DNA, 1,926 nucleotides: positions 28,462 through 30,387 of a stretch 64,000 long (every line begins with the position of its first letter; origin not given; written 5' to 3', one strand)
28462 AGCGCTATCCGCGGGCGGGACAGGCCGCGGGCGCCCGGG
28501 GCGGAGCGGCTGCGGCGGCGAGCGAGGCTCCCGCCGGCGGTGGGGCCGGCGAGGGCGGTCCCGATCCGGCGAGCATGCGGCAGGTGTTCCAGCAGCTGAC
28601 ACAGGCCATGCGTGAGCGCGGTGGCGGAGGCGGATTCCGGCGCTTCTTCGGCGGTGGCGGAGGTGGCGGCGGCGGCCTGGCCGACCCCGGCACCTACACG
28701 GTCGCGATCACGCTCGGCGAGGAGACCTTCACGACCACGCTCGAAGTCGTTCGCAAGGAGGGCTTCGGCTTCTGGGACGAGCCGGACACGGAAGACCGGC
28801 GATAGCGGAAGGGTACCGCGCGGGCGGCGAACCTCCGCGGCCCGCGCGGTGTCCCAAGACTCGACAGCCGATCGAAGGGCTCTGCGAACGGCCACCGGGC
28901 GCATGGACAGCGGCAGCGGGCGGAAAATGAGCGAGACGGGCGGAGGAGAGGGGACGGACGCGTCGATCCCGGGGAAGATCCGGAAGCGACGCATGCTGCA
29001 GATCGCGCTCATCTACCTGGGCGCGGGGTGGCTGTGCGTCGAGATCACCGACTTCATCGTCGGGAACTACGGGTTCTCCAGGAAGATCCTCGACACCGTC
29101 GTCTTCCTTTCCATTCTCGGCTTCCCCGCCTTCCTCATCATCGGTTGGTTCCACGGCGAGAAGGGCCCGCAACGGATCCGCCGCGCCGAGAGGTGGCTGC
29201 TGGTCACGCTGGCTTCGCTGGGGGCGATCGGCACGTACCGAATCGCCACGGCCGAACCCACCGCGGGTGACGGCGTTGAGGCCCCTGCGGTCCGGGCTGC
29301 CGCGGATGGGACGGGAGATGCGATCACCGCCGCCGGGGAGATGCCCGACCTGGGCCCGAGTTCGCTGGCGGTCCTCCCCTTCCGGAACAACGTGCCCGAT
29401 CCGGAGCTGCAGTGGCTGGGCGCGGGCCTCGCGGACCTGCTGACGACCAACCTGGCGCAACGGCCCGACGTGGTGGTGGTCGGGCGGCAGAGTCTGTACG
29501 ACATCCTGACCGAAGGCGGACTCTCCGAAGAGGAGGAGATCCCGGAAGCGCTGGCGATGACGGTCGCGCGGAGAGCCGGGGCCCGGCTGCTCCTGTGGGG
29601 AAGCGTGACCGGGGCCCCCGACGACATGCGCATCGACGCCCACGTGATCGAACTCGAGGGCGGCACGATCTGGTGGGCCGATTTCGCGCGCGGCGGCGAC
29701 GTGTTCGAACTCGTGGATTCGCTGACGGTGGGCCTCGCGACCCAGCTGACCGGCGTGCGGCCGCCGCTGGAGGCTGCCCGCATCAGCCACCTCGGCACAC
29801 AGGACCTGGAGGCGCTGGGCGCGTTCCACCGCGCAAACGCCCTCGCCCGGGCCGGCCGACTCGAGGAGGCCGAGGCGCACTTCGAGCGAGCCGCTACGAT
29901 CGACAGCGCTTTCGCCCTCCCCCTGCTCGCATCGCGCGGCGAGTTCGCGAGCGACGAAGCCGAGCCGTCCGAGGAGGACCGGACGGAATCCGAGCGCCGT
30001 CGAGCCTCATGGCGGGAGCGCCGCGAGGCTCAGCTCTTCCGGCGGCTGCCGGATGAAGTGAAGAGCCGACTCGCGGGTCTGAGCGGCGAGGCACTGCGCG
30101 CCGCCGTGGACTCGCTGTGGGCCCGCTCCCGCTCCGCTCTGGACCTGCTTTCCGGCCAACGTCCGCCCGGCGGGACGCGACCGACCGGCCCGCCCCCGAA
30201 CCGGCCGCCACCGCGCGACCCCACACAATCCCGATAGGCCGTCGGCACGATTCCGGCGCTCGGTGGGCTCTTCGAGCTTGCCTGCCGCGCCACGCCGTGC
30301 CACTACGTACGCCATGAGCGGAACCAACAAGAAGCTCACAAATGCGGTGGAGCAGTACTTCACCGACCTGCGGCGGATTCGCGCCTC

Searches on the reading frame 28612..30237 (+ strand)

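Call 7: search_protein_families(library=pfam, proteins=[window:28612-30237:+], max_evalue=0.01)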
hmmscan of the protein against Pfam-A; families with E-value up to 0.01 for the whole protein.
window:28612-30237:+ (541 aa): 4 families
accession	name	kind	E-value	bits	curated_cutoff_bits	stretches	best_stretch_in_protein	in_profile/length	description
PF03783.19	CsgG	-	4.5e-05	23.3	20.8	1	269-333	36-99/210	Curli production assembly/transport component CsgG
PF07719.23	TPR_2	-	0.00017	21.9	27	1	403-431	3-31/34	Tetratricopeptide repeat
PF00515.34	TPR_1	-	0.0017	18.5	27.8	1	405-431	5-31/34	Tetratricopeptide repeat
PF13432.12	TPR_16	-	0.005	17.7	32.7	0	388-431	22-61/65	Tetratricopeptide repeat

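Call 8: search_protein_families(library=padloc, proteins=[window:28612-30237:+], max_evalue=0.01)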
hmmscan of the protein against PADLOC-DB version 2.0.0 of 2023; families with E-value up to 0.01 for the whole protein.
window:28612-30237:+ (541 aa): 0 families
